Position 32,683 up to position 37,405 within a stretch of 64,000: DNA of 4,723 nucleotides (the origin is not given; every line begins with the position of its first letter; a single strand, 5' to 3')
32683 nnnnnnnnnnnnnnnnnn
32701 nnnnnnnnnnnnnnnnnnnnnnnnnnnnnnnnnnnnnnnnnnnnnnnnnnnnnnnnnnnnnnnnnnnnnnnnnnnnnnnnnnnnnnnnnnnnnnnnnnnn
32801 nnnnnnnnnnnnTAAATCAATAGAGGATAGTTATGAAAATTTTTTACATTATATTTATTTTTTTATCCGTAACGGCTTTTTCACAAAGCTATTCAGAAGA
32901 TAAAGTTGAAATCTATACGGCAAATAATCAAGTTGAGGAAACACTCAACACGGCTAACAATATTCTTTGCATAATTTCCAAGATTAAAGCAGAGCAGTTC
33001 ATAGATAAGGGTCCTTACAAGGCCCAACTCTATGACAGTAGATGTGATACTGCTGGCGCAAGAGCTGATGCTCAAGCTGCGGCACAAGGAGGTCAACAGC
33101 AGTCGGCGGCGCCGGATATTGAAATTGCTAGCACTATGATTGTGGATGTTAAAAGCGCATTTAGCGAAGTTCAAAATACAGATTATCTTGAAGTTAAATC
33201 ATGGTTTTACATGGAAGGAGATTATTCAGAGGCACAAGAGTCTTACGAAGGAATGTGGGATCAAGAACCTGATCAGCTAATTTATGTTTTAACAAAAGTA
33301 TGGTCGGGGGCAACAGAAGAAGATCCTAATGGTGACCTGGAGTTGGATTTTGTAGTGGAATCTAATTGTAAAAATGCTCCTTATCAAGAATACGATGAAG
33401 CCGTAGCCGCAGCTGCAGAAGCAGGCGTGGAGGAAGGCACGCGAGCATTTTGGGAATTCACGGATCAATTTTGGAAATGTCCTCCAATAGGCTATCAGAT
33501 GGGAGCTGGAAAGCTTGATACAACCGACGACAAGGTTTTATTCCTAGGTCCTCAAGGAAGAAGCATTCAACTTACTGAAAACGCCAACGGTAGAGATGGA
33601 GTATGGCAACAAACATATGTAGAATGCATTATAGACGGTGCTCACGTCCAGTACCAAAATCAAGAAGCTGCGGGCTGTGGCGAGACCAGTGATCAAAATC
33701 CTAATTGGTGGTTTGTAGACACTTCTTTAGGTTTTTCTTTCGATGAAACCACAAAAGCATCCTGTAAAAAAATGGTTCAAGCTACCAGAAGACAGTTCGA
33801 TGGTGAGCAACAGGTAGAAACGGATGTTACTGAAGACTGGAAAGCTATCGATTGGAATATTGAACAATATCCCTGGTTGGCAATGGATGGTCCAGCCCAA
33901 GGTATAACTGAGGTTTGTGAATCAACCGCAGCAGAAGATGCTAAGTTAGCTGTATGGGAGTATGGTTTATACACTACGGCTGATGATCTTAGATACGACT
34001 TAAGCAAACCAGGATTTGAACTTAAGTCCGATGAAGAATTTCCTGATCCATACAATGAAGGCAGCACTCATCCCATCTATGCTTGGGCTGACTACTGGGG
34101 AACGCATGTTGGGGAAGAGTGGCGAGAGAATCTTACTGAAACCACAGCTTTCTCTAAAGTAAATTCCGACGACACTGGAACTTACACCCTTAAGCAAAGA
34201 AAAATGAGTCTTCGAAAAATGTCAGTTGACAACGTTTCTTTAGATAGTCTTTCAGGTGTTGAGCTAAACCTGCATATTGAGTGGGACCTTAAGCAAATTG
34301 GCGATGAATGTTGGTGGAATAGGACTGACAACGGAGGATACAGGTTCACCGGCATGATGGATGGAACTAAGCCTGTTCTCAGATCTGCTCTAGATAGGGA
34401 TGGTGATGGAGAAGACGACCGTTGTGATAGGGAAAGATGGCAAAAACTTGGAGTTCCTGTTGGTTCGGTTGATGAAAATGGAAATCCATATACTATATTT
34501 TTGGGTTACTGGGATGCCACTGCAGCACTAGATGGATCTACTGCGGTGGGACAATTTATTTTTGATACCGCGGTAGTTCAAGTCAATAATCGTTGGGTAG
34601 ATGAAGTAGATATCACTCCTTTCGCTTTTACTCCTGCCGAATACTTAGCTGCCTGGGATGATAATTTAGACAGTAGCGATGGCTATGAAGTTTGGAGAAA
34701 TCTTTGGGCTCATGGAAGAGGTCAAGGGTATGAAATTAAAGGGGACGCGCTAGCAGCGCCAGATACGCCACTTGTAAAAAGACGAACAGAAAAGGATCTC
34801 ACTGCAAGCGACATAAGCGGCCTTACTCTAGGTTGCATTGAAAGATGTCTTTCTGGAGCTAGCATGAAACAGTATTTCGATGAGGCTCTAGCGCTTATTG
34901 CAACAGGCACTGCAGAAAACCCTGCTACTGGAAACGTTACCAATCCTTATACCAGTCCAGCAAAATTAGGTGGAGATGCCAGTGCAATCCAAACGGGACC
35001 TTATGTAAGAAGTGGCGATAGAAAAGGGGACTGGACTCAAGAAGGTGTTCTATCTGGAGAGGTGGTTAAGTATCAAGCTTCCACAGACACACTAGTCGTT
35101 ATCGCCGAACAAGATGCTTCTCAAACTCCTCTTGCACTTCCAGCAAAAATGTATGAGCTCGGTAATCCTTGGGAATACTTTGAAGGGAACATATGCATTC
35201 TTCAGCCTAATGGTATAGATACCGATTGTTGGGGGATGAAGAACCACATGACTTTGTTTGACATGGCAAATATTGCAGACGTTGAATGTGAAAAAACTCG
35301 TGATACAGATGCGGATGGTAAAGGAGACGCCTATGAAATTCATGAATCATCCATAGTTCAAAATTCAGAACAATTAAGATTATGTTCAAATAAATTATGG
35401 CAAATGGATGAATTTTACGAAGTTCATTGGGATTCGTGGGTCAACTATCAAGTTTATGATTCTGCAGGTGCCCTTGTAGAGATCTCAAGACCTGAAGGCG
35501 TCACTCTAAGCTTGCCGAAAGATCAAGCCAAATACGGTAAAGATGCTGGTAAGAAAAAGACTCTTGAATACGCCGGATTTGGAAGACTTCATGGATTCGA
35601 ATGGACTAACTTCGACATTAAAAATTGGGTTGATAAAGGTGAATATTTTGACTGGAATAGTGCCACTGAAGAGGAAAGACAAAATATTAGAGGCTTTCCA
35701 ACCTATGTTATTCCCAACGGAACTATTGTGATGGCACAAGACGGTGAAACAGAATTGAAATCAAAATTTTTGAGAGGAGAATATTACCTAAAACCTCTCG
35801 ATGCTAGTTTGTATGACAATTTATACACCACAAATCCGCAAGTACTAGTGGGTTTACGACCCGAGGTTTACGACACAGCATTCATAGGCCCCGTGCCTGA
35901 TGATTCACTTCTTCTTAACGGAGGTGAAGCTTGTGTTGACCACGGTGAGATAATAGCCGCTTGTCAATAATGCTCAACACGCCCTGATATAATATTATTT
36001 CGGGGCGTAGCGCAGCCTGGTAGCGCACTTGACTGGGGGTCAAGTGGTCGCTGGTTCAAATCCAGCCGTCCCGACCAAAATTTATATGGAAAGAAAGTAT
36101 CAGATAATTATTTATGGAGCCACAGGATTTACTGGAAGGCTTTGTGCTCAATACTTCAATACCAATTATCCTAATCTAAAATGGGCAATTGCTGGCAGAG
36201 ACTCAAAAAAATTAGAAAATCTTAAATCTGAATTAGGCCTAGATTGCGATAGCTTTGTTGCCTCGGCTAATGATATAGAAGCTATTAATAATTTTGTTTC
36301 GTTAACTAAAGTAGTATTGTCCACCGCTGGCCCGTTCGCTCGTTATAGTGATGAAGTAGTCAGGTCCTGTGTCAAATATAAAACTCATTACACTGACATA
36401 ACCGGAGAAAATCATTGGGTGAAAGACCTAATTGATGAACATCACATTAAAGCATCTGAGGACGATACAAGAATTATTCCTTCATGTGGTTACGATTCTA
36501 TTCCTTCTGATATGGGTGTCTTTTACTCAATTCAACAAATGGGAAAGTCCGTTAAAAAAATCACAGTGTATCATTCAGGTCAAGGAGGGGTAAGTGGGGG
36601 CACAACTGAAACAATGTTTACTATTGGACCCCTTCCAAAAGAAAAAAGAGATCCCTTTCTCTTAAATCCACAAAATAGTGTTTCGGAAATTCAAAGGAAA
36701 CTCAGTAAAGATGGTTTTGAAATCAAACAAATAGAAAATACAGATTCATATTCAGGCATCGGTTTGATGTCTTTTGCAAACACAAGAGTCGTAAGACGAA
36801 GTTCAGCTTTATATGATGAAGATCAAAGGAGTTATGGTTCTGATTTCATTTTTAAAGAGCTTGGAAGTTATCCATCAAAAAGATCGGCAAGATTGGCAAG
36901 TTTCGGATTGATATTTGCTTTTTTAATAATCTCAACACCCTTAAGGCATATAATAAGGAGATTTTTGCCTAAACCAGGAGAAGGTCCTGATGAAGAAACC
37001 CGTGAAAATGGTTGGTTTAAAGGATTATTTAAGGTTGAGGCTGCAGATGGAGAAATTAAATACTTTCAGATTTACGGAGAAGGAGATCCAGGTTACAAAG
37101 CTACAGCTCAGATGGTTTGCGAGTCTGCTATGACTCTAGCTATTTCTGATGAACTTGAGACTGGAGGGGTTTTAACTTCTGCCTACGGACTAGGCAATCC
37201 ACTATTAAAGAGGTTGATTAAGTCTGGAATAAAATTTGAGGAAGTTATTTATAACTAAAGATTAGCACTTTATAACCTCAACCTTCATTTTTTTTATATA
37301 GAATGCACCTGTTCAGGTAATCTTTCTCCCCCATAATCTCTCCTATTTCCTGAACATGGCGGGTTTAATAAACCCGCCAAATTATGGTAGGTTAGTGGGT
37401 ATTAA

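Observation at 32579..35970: Orphan pair: G/S-tethered lipoprotein plus a 1045-aa Cys-rich acidic secreted protein, between ihfA-merR and tRNA-Pro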

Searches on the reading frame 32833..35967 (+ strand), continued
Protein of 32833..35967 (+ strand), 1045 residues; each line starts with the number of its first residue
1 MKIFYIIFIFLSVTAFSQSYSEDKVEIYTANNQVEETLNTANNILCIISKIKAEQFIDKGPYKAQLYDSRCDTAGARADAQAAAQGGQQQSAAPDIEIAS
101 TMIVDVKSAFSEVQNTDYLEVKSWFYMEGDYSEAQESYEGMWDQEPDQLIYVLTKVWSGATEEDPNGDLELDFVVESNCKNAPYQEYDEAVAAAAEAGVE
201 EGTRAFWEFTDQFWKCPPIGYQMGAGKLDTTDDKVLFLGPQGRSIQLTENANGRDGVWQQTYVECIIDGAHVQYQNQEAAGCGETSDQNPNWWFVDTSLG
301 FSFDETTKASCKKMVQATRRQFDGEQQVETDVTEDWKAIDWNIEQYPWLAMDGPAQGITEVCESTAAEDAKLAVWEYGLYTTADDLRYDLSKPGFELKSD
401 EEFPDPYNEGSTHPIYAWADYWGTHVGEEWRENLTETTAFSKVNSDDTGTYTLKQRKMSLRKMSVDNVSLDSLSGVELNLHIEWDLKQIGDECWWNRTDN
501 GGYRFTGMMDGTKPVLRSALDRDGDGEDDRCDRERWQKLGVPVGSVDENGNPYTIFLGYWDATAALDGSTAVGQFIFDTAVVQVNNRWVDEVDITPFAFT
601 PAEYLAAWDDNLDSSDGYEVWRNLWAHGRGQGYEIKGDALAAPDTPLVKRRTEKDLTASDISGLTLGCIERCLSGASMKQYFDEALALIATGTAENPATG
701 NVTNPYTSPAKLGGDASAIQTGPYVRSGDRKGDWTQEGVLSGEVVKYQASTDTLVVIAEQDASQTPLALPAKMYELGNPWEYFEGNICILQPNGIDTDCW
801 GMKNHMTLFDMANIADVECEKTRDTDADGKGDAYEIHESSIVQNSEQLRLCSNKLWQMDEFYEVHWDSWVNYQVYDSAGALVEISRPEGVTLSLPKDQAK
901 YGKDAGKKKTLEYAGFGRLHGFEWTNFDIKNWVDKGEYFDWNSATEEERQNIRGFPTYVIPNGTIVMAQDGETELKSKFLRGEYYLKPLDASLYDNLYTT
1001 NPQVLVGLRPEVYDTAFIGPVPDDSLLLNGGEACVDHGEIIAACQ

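Call 98: fold_search(model_id=the predicted structure, library=viral)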
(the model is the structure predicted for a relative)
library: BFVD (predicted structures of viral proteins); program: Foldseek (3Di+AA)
matches with E <= 10: 307; with E <= 0.001: 1
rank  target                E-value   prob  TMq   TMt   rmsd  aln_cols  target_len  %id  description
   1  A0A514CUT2            7.6e-04  0.16  0.05  0.07  30.7       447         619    9  (no name in the UniProt tables at hand)
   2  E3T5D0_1              4.3e-03  0.12  0.08  0.08  24.6       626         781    7  DUF2341 domain-containing protein [Cafeteria roenbergensis virus (strain BV-PW1)]
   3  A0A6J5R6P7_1          4.3e-03  0.07  0.07  0.05  32.9       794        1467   10  Concanavalin A-like lectin/glucanases superfamily [uncultured Caudovirales phage]
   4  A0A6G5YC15            4.5e-03  0.21  0.09  0.12  26.4       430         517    8  (no name in the UniProt tables at hand)
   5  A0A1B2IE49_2          6.1e-03  0.11  0.08  0.07  32.9       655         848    9  Virion structural protein [Erwinia phage vB_EamM_Kwan]
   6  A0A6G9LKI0            7.8e-03  0.28  0.10  0.10  26.6       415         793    8  (no name in the UniProt tables at hand)
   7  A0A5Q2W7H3            1.1e-02  0.18  0.14  0.09  42.0       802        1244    8  (no name in the UniProt tables at hand)
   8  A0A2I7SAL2            1.9e-02  0.18  0.09  0.17  27.0       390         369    7  (no name in the UniProt tables at hand)
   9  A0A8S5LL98            2.3e-02  0.08  0.08  0.11  27.0       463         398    7  Prokaryotic membrane lipoprotein lipid attachment site [Siphoviridae sp. ctvod4]
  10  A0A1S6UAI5            2.4e-02  0.15  0.10  0.14  43.3       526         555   10  Uncharacterized protein [Serratia phage BF]
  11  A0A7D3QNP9            2.8e-02  0.08  0.07  0.05  33.0       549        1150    8  (no name in the UniProt tables at hand)
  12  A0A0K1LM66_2          3.2e-02  0.06  0.06  0.06  35.6       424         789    8  Tail fiber protein [Caulobacter phage Seuss]
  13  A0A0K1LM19            6.3e-02  0.08  0.05  0.09  23.9       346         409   13  Uncharacterized protein [Caulobacter phage Seuss]
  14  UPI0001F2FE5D         6.3e-02  0.05  0.07  0.09  25.8       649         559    9  (no name look-up for this kind of identifier)
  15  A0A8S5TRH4            6.3e-02  0.03  0.04  0.04  28.1       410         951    6  Minor structural protein putative tail fiber [Siphoviridae sp. ct1SN28]
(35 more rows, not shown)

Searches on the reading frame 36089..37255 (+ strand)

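Call 4: search_protein_families(library=pfam, proteins=[window:36089-37255:+], max_evalue=1)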
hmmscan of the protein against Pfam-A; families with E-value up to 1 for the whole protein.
window:36089-37255:+ (389 aa): 2 families
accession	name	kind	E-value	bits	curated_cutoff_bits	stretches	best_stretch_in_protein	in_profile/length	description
PF03435.24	Sacchrp_dh_NADP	-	5e-10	40.2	25.1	1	6-126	1-125/129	Saccharopine dehydrogenase NADP binding domain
PF13460.12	NAD_binding_10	-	0.083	13.2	27.2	1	10-94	1-81/184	NAD(P)H-binding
